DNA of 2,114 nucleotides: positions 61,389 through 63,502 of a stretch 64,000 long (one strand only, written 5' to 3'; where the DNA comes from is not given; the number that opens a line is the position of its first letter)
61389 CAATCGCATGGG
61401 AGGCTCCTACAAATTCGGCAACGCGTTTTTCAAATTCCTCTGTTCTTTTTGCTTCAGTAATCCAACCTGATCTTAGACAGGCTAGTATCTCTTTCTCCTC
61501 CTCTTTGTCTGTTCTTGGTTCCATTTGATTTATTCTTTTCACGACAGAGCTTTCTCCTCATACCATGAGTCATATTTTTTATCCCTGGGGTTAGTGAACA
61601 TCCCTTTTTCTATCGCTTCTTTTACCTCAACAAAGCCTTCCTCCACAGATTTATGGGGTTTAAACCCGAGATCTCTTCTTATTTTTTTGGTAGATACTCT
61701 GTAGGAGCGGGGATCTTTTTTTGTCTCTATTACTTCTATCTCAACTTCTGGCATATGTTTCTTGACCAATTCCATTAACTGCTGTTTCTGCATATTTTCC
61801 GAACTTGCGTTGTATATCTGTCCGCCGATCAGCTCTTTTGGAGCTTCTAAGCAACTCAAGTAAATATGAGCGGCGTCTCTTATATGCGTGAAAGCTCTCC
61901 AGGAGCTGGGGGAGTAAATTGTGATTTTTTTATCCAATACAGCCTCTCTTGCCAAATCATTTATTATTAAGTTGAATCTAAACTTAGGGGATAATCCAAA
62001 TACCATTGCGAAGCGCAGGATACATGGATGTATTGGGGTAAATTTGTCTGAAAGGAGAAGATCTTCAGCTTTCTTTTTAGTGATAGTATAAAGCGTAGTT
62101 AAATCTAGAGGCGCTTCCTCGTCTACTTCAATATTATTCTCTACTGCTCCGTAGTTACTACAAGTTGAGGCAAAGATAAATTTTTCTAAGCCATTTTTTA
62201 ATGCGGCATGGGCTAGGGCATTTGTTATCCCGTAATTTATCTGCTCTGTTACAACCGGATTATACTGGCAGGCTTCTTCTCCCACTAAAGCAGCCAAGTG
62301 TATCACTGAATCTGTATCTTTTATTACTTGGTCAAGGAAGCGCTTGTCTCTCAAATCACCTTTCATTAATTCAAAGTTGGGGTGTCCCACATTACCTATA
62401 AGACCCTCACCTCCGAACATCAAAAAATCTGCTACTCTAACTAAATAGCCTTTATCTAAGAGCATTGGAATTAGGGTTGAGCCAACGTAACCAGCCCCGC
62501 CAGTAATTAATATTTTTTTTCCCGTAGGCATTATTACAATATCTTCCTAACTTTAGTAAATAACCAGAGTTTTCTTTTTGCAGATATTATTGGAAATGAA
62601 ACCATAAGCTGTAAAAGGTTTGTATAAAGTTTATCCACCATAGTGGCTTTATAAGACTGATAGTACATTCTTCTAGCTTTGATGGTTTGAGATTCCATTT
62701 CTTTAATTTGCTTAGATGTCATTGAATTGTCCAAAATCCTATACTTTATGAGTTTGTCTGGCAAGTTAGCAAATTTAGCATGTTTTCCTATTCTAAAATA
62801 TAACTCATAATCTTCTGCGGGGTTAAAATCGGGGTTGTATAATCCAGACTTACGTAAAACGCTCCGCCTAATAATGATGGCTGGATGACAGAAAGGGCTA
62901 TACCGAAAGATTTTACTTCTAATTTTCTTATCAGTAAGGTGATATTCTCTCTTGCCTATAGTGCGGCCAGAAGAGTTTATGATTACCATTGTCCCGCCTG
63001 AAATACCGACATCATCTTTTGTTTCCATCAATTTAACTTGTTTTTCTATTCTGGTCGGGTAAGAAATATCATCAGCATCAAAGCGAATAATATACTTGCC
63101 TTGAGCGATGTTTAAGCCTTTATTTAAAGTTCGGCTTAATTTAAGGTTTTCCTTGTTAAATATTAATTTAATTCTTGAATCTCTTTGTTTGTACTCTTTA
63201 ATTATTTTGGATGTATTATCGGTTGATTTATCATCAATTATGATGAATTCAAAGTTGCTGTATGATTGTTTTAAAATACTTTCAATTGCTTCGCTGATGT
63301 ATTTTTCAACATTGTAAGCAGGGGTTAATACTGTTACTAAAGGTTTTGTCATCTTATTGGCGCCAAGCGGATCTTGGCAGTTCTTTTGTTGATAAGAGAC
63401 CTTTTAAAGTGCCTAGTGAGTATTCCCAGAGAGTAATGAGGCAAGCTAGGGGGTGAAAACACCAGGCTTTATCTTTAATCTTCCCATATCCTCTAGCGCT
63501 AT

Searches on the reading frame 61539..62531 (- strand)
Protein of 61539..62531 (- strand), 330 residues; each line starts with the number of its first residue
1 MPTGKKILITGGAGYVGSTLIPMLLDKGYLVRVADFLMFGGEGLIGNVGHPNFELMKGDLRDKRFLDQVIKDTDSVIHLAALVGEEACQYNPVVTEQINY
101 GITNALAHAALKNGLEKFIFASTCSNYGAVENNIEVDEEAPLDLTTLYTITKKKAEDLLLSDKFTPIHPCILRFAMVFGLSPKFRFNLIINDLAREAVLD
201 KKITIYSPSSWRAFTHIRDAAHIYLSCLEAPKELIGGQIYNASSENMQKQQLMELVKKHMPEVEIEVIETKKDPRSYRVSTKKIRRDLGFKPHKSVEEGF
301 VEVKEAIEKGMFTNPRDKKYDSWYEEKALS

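Call 8: search_protein_families(library=pfam, proteins=[window:61539-62531:-], max_evalue=0.001)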
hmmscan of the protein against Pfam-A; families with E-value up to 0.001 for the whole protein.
window:61539-62531:- (330 aa): 9 families
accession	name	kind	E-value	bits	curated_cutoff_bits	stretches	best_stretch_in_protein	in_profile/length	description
PF01370.27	Epimerase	-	8.7e-37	127.2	20.9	1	7-242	1-239/240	NAD dependent epimerase/dehydratase family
PF16363.11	GDP_Man_Dehyd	-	1.1e-26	94.5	27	1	8-300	1-329/332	GDP-mannose 4,6 dehydratase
PF01073.25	3Beta_HSD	-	2.9e-19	69.6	22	1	8-193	1-197/280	3-beta hydroxysteroid dehydrogenase/isomerase family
PF05368.20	NmrA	-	4.8e-13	49.8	27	1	5-126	3-110/298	NmrA-like family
PF04321.23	RmlD_sub_bind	-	3.8e-11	43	27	1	6-275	2-248/287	RmlD substrate binding domain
PF02719.21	Polysacc_synt_2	-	2.3e-08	34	20.2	1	7-123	1-128/293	Polysaccharide biosynthesis protein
PF13460.12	NAD_binding_10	-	2.9e-07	31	27.2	1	11-160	1-132/184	NAD(P)H-binding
PF07993.18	NAD_binding_4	-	5.7e-07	29.4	20.1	1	66-181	82-210/258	Male sterility protein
PF03435.24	Sacchrp_dh_NADP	-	0.00028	21.7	25.1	1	8-81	2-77/129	Saccharopine dehydrogenase NADP binding domain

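Call 59: search_protein_families(library=ncbifam, proteins=[window:61539-62531:-], max_evalue=0.0001)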
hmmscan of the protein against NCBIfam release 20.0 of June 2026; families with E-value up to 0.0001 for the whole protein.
window:61539-62531:- (330 aa): 24 families
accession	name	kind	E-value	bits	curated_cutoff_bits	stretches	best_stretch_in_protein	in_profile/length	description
TIGR01179.1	galE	equivalog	7.1e-28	97.4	262.3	1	6-294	1-311/332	UDP-glucose 4-epimerase GalE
TIGR04180.1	EDH_00030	hypoth_equivalog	8.8e-25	87.4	475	1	7-276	1-273/297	NAD-dependent 4,6-dehydratase LegB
TIGR01181.1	dTDP_gluc_dehyt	equivalog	7.8e-23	81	365.1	1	6-301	1-305/321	dTDP-glucose 4,6-dehydratase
TIGR03466.1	HpnA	hypoth_equivalog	2.4e-18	66.1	367.65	1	6-153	2-146/327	hopanoid-associated sugar epimerase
TIGR02197.1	heptose_epim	equivalog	6.7e-16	58.3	274.6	1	7-300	1-306/316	ADP-glyceromanno-heptose 6-epimerase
NF043036.1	ErythonDh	equivalog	3.6e-15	56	325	1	6-162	2-162/321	D-erythronate dehydrogenase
NF042422.1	oxyalk_red_OleD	equivalog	2.5e-14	53.4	580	1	6-183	2-174/329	2-alkyl-3-oxoalkanoate reductase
TIGR03589.1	PseB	equivalog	2.4e-13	49.7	407.75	1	4-123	4-125/324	UDP-N-acetylglucosamine 4,6-dehydratase (inverting)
NF007956.0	PRK10675.1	subfamily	9.5e-12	44.7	394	1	6-130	2-131/338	UDP-glucose 4-epimerase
NF042423.1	oxyalk_red_Shew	equivalog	2.8e-10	39.8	580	1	5-180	9-177/331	2-alkyl-3-oxoalkanoate reductase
NF041293.1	G6PDh_Azf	equivalog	5e-10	39.2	400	1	5-132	3-124/252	NAD-dependent glucose-6-phosphate dehydrogenase Azf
NF041015.1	UDPsulfquin_syn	equivalog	1.9e-09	37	575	1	188-301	237-357/384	UDP-sulfoquinovose synthase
NF052578.1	StrlDmthSdmBMthl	equivalog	4.1e-09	36.6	600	1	7-229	3-217/328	sterol demethylase protein SdmB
NF008872.0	PRK11908.1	equivalog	7.1e-09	35.2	294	1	5-140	2-134/349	bifunctional UDP-4-keto-pentose/UDP-xylose synthase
TIGR02622.1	CDP_4_6_dhtase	equivalog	1.4e-08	34.3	278.45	1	3-299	3-322/352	CDP-glucose 4,6-dehydratase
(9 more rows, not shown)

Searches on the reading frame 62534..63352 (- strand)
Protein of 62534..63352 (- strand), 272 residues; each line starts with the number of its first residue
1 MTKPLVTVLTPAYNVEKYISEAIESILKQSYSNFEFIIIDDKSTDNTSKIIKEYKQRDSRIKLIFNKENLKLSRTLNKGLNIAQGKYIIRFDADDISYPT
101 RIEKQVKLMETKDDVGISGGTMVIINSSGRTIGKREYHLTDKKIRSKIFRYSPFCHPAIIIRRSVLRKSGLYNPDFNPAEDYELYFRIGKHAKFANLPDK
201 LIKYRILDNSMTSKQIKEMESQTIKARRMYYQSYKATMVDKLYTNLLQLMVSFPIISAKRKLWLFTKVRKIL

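Call 8: search_protein_families(library=pfam, proteins=[window:62534-63352:-], max_evalue=0.001)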
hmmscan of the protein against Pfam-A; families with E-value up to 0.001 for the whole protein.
window:62534-63352:- (272 aa): 3 families
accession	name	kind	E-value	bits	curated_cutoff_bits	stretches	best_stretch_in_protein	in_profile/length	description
PF00535.33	Glycos_transf_2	-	8.4e-40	136.9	23.3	1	7-168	1-166/168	Glycosyl transferase family 2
PF10111.15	Glyco_tranf_2_2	-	5.4e-19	69.2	27.3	1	8-212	2-223/276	Glycosyltransferase like family 2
PF13641.12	Glyco_tranf_2_3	-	1.1e-16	62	27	1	6-191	3-197/230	Glycosyltransferase like family 2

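Call 59: search_protein_families(library=ncbifam, proteins=[window:62534-63352:-], max_evalue=0.0001)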
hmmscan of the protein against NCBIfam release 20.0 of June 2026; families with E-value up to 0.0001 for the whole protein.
window:62534-63352:- (272 aa): 24 families
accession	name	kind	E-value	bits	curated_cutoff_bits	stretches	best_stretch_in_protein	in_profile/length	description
NF053739.1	GlytfEpsEBac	equivalog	7.1e-43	146.5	450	1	4-219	1-217/265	glycosyltransferase EpsE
NF047683.1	TeichurnBiosyTuaG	equivalog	2.2e-34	119.2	400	1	2-221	4-220/252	teichuronic acid biosynthesis protein TuaG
NF007482.0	PRK10073.1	equivalog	4.7e-23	81.7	423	1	3-115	5-117/334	glycosyltransferase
TIGR03937.1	PgaC_IcaA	equivalog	1.7e-21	76.7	422.3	1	3-126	44-167/407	poly-beta-1,6-N-acetyl-D-glucosamine synthase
NF050050.1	ProtGlycPglI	equivalog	3.8e-17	62.6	500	1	4-107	2-106/306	GalNAc(5)-diNAcBac-PP-undecaprenol beta-1,3-glucosyltransferase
TIGR03111.1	glyc2_xrt_Gpos1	hypoth_equivalog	1.2e-15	57.2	363.95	1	3-124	48-171/439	TIGR03111 family XrtG-associated glycosyltransferase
NF041394.1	GtaseAglG_Halo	equivalog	1.4e-15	57.4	440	1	6-123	3-120/304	glucosyl-dolichyl phosphate glucuronosyltransferase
NF007453.0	PRK10018.1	equivalog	2.1e-14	53.9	382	1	3-103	5-105/280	colanic acid biosynthesis glycosyltransferase WcaA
TIGR04017.1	WcaA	equivalog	1.2e-13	51.4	495.75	1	2-103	3-104/279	colanic acid biosynthesis glycosyltransferase WcaA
NF041875.1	EPS_EpsD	equivalog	1.6e-13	50.7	370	1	7-191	2-192/325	exopolysaccharide biosynthesis glycosyltransferase EpsD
TIGR04283.1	glyco_like_mftF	equivalog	3.8e-12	46.3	182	1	7-202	2-183/221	TIGR04283 family arsenosugar biosynthesis glycosyltransferase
NF038302.1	EPS_HpsE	equivalog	2.2e-11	43.3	300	1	6-121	3-123/307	hormogonium polysaccharide biosynthesis glycosyltransferase HpsE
NF038299.1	EPS_HpsN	equivalog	7.5e-11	41.6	425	1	4-121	1-118/317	hormogonium polysaccharide biosynthesis glycosyltransferase HpsN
TIGR04009.1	wcaE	equivalog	1.1e-10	41.2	369.2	1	8-190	5-180/248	colanic acid biosynthesis glycosyltransferase WcaE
NF045692.1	OglycostaseCruG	equivalog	2.5e-10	39.8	600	1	6-127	43-170/386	2'-O-glycosyltransferase CruG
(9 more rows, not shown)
